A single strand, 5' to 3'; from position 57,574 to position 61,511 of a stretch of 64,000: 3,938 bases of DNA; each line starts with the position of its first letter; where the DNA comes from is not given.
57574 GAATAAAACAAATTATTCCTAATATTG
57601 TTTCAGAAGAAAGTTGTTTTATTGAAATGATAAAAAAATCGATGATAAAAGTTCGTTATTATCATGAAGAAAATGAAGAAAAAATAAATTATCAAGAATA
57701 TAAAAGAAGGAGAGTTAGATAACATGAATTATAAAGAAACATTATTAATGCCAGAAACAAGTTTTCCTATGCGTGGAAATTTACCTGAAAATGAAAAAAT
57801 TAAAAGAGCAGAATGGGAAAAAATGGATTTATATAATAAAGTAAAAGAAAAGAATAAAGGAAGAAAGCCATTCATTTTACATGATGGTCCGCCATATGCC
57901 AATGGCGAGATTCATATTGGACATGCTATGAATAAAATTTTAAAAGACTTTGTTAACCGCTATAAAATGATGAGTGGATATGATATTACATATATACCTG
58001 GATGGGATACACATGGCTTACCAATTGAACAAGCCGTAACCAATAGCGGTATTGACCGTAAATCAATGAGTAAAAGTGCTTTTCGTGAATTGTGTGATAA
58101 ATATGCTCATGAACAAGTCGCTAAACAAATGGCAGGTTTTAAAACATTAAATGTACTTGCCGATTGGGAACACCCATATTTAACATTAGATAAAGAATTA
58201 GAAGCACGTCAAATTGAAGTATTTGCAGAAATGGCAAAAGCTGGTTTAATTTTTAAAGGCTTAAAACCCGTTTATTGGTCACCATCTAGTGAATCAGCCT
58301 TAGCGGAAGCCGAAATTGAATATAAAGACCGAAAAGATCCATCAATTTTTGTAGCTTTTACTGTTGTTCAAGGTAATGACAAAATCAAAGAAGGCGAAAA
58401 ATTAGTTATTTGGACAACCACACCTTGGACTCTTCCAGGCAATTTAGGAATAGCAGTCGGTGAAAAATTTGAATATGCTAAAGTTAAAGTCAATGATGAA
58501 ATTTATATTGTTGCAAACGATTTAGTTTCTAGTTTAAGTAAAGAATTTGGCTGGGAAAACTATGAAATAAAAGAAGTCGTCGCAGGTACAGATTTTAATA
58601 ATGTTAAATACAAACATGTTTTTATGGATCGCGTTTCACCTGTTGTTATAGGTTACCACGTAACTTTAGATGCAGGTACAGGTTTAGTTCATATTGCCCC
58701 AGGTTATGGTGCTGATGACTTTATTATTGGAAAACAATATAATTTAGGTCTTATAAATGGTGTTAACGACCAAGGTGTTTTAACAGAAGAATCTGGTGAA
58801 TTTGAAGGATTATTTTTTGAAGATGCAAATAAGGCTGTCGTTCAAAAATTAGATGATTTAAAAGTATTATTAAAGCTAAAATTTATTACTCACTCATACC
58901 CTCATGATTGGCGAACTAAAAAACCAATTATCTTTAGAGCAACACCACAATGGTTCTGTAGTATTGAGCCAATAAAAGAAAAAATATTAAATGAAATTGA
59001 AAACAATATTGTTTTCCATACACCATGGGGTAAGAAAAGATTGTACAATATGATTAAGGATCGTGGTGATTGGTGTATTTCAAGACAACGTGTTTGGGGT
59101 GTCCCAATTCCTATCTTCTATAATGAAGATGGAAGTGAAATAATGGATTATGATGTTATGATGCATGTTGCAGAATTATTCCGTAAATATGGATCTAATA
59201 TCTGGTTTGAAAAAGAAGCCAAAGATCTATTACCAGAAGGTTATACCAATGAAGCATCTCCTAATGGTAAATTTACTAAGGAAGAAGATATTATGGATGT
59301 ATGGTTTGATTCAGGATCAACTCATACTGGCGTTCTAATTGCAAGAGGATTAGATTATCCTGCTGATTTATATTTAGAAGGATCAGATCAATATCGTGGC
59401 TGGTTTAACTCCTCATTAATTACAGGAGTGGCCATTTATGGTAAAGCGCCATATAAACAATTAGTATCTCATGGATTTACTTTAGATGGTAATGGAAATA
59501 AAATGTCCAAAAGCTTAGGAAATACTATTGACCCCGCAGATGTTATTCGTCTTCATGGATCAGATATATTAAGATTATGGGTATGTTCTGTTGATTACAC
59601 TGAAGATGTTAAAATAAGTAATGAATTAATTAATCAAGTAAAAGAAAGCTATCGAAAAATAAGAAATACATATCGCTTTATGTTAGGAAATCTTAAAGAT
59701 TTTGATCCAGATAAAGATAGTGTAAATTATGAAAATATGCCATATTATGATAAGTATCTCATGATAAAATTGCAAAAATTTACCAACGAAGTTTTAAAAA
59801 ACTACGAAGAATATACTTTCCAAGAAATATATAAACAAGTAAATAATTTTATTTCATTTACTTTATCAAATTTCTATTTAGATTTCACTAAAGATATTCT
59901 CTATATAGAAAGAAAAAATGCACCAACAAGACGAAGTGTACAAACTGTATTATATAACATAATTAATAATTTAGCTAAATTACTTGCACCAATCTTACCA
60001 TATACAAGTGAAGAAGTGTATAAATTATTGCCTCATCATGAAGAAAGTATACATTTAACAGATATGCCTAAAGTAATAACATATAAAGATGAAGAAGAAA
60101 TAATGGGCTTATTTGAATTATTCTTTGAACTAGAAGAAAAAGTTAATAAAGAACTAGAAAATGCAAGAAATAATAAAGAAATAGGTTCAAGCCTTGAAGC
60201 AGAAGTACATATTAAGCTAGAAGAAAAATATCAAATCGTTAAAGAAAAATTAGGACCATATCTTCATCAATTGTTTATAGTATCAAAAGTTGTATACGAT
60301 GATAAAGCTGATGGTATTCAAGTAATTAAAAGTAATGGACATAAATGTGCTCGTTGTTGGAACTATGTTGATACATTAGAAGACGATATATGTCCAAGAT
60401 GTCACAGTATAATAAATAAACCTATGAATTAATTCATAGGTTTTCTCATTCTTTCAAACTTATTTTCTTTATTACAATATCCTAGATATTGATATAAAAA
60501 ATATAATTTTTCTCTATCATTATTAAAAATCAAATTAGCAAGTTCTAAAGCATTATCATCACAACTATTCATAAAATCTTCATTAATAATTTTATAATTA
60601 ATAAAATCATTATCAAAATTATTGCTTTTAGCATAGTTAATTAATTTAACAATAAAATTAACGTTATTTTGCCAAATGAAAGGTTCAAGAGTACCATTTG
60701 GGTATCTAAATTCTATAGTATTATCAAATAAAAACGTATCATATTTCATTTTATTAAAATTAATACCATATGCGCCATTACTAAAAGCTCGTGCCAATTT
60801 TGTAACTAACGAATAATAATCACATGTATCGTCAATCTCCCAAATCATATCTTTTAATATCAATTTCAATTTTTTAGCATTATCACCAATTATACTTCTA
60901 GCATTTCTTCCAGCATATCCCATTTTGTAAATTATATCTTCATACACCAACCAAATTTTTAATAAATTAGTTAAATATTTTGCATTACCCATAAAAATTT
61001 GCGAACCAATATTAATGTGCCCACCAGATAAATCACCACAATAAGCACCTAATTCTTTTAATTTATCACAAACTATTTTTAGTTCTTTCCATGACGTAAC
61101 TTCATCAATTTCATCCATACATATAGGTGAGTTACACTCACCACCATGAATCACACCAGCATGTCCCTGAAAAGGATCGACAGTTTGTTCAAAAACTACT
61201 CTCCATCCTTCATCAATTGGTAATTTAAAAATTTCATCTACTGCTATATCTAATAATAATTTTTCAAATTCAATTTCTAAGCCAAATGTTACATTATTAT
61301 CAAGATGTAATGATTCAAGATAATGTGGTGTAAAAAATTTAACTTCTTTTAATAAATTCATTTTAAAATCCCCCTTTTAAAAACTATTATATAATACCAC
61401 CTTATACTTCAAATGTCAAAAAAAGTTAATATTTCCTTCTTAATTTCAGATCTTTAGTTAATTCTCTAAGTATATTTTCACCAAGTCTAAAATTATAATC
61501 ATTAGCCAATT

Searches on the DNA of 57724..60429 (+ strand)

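Call 39: search_rna_families(sources=[L001, L081, L002, L003, L005, L007, L011, L012, L057, L062, L065, L051, L069, L041], threshold=gathering)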
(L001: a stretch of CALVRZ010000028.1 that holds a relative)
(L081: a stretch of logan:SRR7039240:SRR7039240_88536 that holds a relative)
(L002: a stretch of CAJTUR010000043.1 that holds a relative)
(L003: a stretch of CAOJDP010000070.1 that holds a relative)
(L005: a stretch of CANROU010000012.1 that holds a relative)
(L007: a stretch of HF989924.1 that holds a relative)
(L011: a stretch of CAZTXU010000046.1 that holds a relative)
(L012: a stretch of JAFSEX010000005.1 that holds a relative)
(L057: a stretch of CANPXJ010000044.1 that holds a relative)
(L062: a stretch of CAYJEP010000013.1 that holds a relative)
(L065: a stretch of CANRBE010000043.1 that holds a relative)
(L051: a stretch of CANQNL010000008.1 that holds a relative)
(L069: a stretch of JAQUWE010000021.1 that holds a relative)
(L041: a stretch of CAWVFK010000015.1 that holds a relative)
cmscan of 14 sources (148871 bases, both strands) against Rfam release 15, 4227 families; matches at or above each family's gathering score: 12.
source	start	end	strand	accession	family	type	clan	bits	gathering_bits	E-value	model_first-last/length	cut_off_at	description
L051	4789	4990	+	RF00230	T-box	Cis-reg; leader;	-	124.9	93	6.8e-27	1-219/219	no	T-box leader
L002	2744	2944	+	RF00230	T-box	Cis-reg; leader;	-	124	93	1.2e-26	1-219/219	no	T-box leader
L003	1118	1323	+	RF00230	T-box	Cis-reg; leader;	-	123.2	93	1.9e-26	1-219/219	no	T-box leader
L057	4761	4968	+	RF00230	T-box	Cis-reg; leader;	-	109.8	93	5.2e-23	1-219/219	no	T-box leader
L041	2167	2369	+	RF00230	T-box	Cis-reg; leader;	-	108.5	93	1.1e-22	1-219/219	no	T-box leader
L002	2324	2571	-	RF00230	T-box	Cis-reg; leader;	-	107.9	93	1.6e-22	1-219/219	no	T-box leader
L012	4452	4657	+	RF00230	T-box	Cis-reg; leader;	-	107.1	93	2.5e-22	1-219/219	no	T-box leader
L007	4321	4503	+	RF00230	T-box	Cis-reg; leader;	-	105.8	93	5.6e-22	1-219/219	no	T-box leader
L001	133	322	+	RF00230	T-box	Cis-reg; leader;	-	100.9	93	1e-20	1-219/219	no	T-box leader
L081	5001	5191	+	RF00230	T-box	Cis-reg; leader;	-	99.3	93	2.6e-20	1-219/219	no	T-box leader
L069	5210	5403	+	RF00230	T-box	Cis-reg; leader;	-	98.5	93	4.2e-20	1-219/219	no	T-box leader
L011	1729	1910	+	RF00230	T-box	Cis-reg; leader;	-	93.4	93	9e-19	1-219/219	no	T-box leader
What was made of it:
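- In 11 of the 14 scanned loci (all but one cargo-bearing), Rfam finds a T-box upstream of the cargo and none before ileS; in three it reaches no threshold (call 39).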

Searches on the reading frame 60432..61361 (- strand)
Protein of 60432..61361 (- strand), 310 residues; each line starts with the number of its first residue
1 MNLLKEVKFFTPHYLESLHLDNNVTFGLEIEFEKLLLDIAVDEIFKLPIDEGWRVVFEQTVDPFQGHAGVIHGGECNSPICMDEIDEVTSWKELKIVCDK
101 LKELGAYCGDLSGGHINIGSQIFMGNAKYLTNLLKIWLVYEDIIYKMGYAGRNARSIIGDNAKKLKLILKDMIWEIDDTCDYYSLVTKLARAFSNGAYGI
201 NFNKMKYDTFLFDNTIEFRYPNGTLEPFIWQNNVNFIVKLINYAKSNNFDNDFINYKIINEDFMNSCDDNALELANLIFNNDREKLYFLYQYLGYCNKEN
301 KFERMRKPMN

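Call 4: search_protein_families(library=pfam, proteins=[window:60432-61361:-], max_evalue=0.1)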
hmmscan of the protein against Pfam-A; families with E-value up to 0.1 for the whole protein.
window:60432-61361:- (310 aa): 1 family
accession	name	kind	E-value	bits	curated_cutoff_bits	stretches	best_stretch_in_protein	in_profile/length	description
PF12224.13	Amidoligase_2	-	8.1e-08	32.9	22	1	68-240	70-244/245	Putative amidoligase enzyme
